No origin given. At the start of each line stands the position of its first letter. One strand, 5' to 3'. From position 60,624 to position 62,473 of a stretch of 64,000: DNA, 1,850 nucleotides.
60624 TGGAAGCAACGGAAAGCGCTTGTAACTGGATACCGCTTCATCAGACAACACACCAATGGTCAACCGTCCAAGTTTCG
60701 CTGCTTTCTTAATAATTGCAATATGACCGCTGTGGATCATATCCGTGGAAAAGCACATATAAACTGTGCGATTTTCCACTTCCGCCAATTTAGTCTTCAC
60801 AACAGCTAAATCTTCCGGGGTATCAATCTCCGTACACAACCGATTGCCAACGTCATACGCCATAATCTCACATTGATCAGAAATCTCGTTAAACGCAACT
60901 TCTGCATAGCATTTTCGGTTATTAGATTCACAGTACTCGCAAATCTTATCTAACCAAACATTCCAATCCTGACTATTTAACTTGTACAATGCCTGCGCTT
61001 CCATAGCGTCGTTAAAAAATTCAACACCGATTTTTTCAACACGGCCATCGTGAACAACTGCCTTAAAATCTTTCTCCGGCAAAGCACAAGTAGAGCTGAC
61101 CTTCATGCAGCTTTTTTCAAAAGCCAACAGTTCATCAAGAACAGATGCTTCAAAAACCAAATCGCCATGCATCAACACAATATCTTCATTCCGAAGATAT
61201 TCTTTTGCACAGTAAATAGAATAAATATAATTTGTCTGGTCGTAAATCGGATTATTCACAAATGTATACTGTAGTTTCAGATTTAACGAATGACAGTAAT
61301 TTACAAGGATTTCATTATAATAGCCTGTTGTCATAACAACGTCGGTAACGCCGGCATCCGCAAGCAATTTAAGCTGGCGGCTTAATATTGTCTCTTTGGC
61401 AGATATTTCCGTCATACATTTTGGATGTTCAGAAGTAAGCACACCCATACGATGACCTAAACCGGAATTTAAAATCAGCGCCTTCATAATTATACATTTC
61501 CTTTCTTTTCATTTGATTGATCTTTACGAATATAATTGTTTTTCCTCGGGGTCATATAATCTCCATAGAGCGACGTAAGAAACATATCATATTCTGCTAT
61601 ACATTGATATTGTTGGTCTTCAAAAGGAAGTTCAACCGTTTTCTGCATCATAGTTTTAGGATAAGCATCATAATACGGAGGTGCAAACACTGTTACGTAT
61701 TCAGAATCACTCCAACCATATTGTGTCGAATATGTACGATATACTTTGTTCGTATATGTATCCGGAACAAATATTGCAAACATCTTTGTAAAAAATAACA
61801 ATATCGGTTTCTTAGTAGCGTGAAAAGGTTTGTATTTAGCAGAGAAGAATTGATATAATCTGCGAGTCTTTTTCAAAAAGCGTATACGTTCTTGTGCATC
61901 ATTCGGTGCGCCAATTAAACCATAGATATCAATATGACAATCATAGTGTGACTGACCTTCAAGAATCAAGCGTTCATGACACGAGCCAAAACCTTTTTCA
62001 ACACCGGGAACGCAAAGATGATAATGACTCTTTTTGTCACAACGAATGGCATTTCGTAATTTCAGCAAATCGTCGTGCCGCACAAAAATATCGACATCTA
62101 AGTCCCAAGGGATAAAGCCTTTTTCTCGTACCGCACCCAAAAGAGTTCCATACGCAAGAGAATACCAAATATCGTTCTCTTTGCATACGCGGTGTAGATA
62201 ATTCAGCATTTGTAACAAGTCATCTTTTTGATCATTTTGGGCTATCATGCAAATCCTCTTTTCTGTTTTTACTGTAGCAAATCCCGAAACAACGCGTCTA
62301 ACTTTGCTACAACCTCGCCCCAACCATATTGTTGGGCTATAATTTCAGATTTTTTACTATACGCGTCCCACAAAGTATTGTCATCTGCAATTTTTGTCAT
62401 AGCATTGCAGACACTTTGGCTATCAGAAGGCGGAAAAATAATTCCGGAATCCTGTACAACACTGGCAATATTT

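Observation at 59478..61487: Unusual three-domain architecture: two different nucleotidyltransferase domains fused upstream of PEP mutase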

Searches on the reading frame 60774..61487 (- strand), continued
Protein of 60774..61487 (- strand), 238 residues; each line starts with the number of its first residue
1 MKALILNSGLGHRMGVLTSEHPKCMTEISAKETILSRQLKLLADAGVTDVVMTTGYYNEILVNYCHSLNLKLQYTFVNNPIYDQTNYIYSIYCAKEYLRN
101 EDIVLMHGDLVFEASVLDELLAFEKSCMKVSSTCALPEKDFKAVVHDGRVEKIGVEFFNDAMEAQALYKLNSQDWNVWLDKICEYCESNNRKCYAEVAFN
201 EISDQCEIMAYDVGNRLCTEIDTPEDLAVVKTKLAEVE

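Call 44: search_solved_structures(query=A2, max_evalue=0.001, show_alignments=5)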
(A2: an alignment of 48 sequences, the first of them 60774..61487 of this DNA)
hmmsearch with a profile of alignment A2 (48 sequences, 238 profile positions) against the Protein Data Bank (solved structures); distinct sequences matched with E-value up to 0.001: 64 (the best 60 are shown).
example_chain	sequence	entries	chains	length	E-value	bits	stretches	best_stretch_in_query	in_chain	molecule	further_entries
1jyk_A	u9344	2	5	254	9.6e-27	97.3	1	2-237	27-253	CTP:phosphocholine Cytidylyltransferase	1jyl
6pd1_A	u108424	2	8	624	1.4e-20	77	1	2-232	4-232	Nucleotidyl transferase/aminotransferase, class V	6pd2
2xme_A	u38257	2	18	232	2.1e-16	63.5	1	1-233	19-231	CTP-INOSITOL-1-PHOSPHATE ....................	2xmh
4mnd_A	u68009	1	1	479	1.3e-15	60.8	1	1-234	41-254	CTP L-myo-inositol-1-phosphate cytidylyltransferase/CDP-L-myo-inositol myo-inositolphospho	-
2ggo_A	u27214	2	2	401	1.5e-13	54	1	1-183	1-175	401aa long hypothetical glucose-1-phosphate thymidylyltransferase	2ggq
5z09_A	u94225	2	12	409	2.9e-13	53.1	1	1-183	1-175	Dual sugar-1-phosphate nucleotidylyltransferase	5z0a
4jd0_A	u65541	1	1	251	2e-12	50.4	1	2-229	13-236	Nucleotidyl transferase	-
3hl3_A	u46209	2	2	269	2.2e-12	50.2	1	1-176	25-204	Glucose-1-phosphate thymidylyltransferase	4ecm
4y7t_A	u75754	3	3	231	2.1e-11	47.1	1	1-81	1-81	Nucleotidyl transferase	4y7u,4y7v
7d72_K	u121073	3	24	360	2.1e-11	47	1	1-75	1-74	Mannose-1-phosphate guanyltransferase beta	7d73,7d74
8hhd_A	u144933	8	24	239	1e-10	44.8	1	1-141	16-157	Nucleotidyl transferase | N-acetylmuramate alpha-1-phosphate uridylyltransferase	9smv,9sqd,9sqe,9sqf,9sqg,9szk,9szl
1tzf_A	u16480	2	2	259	1.1e-10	44.7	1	2-72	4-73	Glucose-1-phosphate cytidylyltransferase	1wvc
7whr_B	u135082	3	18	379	2.5e-10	43.5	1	1-79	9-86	Nucleotidyl transferase family protein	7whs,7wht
8yre_D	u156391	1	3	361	6e-09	39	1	1-77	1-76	Mannose-1-phosphate guanylyltransferase 1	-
7x8j_A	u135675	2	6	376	6.3e-09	38.9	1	1-77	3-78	Mannose-1-phosphate guanylyltransferase 1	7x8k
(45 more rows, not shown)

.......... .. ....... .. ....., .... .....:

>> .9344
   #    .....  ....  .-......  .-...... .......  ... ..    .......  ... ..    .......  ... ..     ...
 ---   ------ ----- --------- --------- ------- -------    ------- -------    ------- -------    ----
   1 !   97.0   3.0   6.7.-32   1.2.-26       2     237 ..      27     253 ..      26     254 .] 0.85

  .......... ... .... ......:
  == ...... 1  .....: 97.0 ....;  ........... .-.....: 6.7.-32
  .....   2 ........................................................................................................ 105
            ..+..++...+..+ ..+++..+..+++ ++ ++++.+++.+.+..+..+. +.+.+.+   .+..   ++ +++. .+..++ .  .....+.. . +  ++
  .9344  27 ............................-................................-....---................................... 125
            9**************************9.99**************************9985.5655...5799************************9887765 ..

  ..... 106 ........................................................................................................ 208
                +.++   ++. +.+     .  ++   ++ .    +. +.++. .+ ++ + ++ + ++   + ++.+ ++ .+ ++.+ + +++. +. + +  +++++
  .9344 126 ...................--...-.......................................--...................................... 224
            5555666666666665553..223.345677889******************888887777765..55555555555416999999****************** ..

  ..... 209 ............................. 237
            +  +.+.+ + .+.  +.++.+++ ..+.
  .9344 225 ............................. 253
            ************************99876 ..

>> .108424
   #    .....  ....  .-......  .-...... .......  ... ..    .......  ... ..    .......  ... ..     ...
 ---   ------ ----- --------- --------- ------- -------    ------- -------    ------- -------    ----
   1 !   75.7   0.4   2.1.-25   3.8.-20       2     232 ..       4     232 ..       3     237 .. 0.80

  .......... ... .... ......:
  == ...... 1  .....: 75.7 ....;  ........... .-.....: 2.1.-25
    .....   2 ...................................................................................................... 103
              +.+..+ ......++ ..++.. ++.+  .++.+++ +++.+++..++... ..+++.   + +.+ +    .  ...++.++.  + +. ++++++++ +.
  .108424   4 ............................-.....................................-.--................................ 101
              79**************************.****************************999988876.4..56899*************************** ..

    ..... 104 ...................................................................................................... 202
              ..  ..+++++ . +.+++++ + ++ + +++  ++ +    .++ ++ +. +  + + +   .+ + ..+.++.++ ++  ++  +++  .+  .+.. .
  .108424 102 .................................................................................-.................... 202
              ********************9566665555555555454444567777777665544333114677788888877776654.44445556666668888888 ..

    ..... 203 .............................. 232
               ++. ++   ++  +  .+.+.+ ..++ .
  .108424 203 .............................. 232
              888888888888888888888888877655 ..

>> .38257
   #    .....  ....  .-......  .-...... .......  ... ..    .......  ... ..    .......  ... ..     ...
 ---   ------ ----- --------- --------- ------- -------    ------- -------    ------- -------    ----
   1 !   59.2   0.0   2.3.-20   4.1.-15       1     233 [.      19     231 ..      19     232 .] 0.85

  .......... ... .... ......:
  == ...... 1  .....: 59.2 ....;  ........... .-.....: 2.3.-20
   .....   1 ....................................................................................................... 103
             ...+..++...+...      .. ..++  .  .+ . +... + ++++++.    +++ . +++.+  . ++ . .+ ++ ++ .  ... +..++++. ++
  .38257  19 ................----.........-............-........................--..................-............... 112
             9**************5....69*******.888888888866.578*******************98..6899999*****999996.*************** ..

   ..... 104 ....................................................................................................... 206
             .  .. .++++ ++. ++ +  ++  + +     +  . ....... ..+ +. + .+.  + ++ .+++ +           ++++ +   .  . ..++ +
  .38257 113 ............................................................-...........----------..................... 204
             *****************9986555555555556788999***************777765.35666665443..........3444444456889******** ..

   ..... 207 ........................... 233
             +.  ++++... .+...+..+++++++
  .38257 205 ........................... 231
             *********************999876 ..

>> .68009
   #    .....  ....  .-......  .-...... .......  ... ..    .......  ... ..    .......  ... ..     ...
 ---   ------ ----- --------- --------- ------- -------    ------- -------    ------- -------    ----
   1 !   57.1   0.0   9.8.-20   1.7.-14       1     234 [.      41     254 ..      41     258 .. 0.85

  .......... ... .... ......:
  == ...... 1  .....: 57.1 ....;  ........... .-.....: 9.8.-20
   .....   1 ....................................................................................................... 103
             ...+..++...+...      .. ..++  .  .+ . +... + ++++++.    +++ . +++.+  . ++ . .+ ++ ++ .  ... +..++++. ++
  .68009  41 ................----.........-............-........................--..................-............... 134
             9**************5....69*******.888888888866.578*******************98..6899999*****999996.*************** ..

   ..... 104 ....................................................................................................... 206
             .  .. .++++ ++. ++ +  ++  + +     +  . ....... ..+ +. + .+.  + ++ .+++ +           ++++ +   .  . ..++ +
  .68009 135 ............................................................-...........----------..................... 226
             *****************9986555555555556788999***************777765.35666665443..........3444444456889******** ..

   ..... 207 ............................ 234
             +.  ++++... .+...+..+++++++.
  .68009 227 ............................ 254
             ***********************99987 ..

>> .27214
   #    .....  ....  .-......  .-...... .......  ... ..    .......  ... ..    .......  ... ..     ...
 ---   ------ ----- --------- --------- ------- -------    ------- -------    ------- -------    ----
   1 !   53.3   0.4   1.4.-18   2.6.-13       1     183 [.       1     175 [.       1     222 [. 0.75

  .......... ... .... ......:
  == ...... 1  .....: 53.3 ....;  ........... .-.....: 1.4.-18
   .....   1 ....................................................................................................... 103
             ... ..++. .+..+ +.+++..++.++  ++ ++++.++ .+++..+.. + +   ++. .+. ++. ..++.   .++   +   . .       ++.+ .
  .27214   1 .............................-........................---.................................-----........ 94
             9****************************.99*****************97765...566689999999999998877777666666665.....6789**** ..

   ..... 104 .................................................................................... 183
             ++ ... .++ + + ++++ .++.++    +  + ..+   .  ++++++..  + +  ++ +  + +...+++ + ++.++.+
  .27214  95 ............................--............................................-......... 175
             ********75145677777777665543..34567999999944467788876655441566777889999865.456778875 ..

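Call 54: find_encoding_contigs(protein=P0139, flank=7000, max_places=2)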
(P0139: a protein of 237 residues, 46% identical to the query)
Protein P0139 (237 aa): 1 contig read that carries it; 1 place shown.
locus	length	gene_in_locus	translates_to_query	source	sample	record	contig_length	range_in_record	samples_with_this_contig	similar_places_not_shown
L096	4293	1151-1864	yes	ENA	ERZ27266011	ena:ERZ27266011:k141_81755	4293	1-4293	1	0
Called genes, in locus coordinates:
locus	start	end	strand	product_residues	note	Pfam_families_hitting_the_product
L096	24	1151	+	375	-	PF02776:TPP_enzyme_N, PF02775:TPP_enzyme_C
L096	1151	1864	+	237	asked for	PF00483:NTP_transferase, PF12804:NTP_transf_3, PF20202:DUF6564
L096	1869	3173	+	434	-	PF01467:CTP_transf_like, PF13714:PEP_mutase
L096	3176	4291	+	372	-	?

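Call 55: find_encoding_contigs(protein=P0154, flank=7000, max_places=2)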
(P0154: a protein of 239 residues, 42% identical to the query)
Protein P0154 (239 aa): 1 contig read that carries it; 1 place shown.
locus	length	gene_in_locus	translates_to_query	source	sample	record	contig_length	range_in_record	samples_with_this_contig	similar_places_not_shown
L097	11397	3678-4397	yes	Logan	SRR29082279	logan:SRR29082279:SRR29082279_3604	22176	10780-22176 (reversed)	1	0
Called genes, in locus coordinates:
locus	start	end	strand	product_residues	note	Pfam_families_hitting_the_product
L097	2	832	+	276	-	?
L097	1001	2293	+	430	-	PF02655:ATP-grasp_3, PF02786:CPSase_L_D2 (faint), PF13535:ATP-grasp_4 (weak), PF15632:ATPgrasp_Ter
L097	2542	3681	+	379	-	PF02776:TPP_enzyme_N, PF02775:TPP_enzyme_C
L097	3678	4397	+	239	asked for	PF00483:NTP_transferase (weak), PF12804:NTP_transf_3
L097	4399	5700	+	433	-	PF01467:CTP_transf_like, PF13714:PEP_mutase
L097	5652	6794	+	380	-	PF00465:Fe-ADH, PF13685:Fe-ADH_2, PF25137:ADH_Fe_C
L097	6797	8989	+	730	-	PF00535:Glycos_transf_2, PF04464:Glyphos_transf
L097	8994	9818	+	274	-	PF04991:LicD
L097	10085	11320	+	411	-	PF03816:LytR_cpsA_psr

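Call 56: find_encoding_contigs(protein=P0266, flank=7000, max_places=2)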
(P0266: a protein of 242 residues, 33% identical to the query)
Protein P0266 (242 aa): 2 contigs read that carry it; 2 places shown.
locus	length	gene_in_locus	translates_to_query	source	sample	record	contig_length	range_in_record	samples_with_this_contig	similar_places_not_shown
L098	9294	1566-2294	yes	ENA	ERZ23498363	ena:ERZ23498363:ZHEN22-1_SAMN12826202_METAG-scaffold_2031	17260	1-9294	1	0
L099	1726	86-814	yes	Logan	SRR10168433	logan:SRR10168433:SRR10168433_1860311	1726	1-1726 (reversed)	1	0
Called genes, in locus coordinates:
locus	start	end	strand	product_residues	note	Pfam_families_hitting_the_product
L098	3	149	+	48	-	?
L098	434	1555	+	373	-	PF00465:Fe-ADH, PF13685:Fe-ADH_2 (weak), PF25137:ADH_Fe_C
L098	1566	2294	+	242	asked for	PF00483:NTP_transferase, PF12804:NTP_transf_3, PF20202:DUF6564 (weak)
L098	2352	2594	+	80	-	-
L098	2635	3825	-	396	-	PF04464:Glyphos_transf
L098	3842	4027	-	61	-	-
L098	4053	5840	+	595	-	PF00664:ABC_membrane, PF00005:ABC_tran, PF02463:SMC_N (faint)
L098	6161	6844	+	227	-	PF08241:Methyltransf_11 (weak), PF13649:Methyltransf_25 (faint)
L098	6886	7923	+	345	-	-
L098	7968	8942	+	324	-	PF00535:Glycos_transf_2, PF10111:Glyco_tranf_2_2 (weak), PF13641:Glyco_tranf_2_3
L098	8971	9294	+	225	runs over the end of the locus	PF02348:CTP_transf_3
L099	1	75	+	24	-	?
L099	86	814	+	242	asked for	PF00483:NTP_transferase, PF12804:NTP_transf_3, PF20202:DUF6564 (weak)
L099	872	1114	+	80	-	-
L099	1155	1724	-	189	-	?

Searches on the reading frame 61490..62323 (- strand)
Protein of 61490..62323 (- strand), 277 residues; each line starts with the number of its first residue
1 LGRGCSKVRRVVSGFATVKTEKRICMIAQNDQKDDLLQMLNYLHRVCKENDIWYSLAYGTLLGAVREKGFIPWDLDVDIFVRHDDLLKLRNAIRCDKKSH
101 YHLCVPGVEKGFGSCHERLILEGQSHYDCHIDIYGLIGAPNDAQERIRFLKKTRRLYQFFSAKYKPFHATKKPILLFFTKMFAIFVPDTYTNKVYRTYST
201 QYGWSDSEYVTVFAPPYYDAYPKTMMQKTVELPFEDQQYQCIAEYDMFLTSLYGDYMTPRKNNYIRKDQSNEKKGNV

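Call 4: search_protein_families(library=ncbifam, proteins=[window:61490-62323:-], max_evalue=0.001)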
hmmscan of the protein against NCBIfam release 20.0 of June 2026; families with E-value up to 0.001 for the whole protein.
window:61490-62323:- (277 aa): 1 family
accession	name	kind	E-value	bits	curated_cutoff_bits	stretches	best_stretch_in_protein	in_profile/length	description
NF045866.1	GGPL_Ptran_Mf1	equivalog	4.3e-25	89.2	225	1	33-263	2-229/240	diacylglycerol cholinephosphotransferase Mf1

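Call 48: search_protein_families(library=pfam, proteins=[window:61490-62248:-], max_evalue=0.001)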
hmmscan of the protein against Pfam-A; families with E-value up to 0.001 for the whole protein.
window:61490-62248:- (252 aa): 1 family
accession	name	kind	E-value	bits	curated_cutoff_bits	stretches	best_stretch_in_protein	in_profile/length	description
PF04991.19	LicD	-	3.5e-26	93.1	22.6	1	22-229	1-227/227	LicD family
